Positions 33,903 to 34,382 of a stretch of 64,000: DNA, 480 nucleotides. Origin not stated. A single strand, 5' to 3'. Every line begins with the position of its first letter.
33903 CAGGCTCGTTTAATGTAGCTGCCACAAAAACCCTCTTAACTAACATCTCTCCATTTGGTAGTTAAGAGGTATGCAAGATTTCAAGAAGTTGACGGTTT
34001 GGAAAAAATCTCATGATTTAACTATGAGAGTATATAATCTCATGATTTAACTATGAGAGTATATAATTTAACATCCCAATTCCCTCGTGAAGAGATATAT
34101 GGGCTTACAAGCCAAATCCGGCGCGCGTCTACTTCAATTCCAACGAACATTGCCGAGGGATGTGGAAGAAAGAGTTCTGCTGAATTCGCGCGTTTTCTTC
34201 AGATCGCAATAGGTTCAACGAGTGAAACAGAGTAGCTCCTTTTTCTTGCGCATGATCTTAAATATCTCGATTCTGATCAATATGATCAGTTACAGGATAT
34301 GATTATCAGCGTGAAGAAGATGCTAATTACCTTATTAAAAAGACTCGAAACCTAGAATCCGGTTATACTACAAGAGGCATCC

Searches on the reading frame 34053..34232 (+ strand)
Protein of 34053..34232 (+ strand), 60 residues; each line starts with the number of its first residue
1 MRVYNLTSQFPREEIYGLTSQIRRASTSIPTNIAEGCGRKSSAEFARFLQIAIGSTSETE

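Call 72: search_protein_families(library=pfam, proteins=[window:34053-34232:+], max_evalue=1)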
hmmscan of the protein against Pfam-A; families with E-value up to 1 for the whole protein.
seq(60 aa): 1 family
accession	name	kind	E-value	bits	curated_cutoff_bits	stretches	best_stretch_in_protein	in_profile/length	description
PF05635.17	23S_rRNA_IVP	-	1.6e-25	89.8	33.8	1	2-60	15-73/106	23S rRNA-intervening sequence protein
